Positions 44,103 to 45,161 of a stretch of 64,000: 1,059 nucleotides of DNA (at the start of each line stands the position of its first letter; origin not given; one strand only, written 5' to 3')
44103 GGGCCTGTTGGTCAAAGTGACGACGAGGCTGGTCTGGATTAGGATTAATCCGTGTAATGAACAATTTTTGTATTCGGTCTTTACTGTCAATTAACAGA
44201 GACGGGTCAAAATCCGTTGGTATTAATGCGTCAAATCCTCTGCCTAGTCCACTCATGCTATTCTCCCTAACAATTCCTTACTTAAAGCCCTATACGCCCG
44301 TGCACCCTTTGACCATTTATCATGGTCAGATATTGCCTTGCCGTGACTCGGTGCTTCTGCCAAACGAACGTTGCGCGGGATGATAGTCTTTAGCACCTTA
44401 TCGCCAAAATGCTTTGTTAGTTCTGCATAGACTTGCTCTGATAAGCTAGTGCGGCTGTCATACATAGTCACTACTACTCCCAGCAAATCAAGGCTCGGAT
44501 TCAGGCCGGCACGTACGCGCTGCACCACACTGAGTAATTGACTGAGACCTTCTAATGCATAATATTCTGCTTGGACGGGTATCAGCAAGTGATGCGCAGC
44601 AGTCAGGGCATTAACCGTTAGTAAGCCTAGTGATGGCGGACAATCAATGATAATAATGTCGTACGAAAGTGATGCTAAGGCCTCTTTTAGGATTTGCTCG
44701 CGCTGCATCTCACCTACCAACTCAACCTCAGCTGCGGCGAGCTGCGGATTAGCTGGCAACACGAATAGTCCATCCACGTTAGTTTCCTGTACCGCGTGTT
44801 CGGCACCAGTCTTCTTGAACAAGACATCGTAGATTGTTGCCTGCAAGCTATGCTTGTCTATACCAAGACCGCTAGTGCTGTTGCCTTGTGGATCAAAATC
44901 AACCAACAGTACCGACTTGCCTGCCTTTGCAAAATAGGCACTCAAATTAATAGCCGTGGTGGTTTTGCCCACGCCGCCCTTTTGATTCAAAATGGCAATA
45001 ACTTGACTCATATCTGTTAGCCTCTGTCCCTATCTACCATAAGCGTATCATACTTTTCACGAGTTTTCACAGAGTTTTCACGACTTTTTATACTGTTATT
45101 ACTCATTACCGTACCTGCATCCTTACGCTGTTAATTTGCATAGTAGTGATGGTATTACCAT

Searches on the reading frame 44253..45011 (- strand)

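Call 7: search_protein_families(library=pfam, proteins=[window:44253-45011:-], max_evalue=0.01)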
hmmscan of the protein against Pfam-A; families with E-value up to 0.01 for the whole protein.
window:44253-45011:- (252 aa): 9 families
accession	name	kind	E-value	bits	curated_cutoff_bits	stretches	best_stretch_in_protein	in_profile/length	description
PF13614.12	AAA_31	-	1.6e-63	214.3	27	1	3-175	2-176/177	AAA domain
PF01656.29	CbiA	-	1.2e-31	109.7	25.4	1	5-225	1-123/125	CobQ/CobB/MinD/ParA nucleotide binding domain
PF10609.15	ParA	-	1.9e-12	47.6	27.1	1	2-245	3-243/246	NUBPL iron-transfer P-loop NTPase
PF00142.24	Fer4_NifH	-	2.2e-11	44.2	25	1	9-247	6-244/271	4Fe-4S iron sulfur cluster binding proteins, NifH/frxC family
PF09140.17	MipZ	-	1e-08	35.3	20.7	1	4-159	2-142/262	ATPase MipZ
PF06564.18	CBP_BcsQ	-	1.1e-07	32.1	21.3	1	4-244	3-230/234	Cellulose biosynthesis protein BcsQ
PF02374.21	ArsA_ATPase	-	4.3e-07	29.9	24.3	1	8-126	6-134/305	Anion-transporting ATPase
PF00448.28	SRP54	-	0.0019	18.3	22.7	0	12-40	10-38/196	SRP54-type protein, GTPase domain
PF16575.11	CLP1_P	-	0.0081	16.4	26.6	0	13-45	4-36/188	mRNA cleavage and polyadenylation factor CLP1 P-loop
